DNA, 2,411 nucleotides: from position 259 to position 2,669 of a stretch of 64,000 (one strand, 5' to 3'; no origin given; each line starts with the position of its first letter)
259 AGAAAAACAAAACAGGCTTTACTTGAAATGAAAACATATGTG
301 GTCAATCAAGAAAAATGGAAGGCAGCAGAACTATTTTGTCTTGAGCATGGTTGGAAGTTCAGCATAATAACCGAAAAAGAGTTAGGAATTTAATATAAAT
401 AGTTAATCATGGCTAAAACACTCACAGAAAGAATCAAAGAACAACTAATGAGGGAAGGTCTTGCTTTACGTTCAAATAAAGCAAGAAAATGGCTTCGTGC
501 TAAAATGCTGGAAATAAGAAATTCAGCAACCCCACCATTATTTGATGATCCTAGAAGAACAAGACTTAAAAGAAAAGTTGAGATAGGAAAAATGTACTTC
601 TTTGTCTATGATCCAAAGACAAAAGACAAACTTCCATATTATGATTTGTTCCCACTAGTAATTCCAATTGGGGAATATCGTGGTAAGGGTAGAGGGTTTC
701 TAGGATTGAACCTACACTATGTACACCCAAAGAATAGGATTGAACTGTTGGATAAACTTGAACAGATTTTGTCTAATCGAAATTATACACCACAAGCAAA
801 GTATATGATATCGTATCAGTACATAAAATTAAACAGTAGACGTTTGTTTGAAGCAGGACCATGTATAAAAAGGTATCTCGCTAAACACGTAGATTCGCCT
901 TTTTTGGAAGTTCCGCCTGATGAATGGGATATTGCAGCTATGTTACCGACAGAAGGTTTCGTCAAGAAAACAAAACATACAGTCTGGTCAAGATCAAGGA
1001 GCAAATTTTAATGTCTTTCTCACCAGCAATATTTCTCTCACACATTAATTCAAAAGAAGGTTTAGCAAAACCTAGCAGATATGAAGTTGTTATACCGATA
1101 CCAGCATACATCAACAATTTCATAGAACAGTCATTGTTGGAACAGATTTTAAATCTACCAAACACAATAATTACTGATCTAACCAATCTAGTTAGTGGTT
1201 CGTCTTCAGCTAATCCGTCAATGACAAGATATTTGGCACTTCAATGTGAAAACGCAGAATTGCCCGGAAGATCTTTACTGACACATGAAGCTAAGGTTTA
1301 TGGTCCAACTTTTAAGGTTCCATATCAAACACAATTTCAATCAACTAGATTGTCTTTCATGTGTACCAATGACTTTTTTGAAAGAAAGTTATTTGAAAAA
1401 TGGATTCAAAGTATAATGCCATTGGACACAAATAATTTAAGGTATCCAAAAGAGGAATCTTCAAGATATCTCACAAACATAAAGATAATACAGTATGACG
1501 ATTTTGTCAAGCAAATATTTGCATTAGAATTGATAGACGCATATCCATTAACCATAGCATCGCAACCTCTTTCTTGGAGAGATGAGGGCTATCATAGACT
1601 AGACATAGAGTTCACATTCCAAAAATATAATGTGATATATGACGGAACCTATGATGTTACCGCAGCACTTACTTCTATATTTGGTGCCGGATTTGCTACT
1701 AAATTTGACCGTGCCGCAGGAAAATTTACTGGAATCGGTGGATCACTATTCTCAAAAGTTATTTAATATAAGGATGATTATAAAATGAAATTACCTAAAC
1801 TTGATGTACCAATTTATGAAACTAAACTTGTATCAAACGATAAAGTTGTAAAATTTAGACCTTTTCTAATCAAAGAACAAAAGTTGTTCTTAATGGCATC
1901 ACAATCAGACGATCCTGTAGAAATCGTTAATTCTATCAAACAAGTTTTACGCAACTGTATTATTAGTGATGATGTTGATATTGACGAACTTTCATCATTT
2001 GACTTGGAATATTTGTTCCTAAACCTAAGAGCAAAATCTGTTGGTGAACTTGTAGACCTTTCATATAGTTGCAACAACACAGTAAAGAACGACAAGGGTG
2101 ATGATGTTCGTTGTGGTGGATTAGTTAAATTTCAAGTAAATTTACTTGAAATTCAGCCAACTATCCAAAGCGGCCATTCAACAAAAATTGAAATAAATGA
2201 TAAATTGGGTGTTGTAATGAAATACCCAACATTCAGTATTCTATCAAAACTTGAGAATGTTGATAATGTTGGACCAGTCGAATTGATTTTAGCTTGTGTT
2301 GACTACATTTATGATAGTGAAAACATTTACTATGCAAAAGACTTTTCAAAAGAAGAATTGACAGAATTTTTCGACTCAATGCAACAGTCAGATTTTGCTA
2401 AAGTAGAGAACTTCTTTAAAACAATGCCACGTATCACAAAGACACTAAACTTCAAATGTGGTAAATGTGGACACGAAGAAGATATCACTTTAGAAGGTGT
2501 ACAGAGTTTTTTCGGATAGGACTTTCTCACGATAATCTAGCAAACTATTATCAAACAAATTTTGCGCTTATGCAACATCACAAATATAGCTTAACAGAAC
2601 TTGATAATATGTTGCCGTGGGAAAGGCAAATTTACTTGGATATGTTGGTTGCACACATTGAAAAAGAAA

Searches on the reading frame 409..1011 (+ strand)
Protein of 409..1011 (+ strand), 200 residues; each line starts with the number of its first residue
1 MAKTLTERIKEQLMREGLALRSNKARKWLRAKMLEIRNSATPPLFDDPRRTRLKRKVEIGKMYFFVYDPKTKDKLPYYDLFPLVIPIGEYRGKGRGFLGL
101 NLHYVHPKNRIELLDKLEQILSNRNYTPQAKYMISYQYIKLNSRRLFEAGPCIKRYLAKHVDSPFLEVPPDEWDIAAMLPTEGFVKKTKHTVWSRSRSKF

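Call 86: search_protein_families(library=phrogs, proteins=[window:409-1011:+], max_evalue=0.00001)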
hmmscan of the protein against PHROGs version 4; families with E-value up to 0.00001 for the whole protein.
window:409-1011:+ (200 aa): 1 family
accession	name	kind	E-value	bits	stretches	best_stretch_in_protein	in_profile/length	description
phrog_429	-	DNA, RNA and nucleotide metabolism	5.5e-51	174.3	1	14-199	32-206/210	DNA end protector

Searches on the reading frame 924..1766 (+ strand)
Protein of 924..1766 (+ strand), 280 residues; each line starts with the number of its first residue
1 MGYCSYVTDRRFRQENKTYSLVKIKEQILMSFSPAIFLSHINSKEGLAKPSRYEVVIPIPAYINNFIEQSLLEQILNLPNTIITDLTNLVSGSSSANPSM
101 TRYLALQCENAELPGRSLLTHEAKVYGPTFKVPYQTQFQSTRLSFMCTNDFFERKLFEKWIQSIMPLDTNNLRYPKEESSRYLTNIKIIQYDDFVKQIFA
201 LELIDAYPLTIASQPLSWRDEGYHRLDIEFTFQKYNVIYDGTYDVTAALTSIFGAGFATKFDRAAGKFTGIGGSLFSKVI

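Call 86: search_protein_families(library=phrogs, proteins=[window:924-1766:+], max_evalue=0.00001)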
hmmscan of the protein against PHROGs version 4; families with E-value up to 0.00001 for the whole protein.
window:924-1766:+ (280 aa): 2 families
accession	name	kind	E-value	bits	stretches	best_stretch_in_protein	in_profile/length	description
phrog_45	-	tail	2.4e-27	97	1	37-242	81-259/350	tail tube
phrog_3629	-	tail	8.1e-24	85.3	1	44-236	13-205/313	tail tube protein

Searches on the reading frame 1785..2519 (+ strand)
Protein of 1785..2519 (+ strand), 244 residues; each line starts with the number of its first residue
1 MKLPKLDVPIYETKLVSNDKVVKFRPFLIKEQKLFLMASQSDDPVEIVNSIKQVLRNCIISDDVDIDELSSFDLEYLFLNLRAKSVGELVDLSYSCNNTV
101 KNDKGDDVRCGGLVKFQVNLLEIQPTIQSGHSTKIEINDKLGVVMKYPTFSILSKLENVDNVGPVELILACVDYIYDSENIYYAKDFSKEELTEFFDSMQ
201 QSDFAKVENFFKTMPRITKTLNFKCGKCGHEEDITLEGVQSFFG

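Call 86: search_protein_families(library=phrogs, proteins=[window:1785-2519:+], max_evalue=0.00001)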
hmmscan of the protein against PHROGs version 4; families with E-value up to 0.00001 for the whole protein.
window:1785-2519:+ (244 aa): 2 families
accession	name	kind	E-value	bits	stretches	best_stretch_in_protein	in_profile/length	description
phrog_150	-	tail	7.1e-70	236.6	1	1-243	5-232/282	baseplate hub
phrog_13792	-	unknown function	7.4e-06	26.6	0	20-236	31-250/263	-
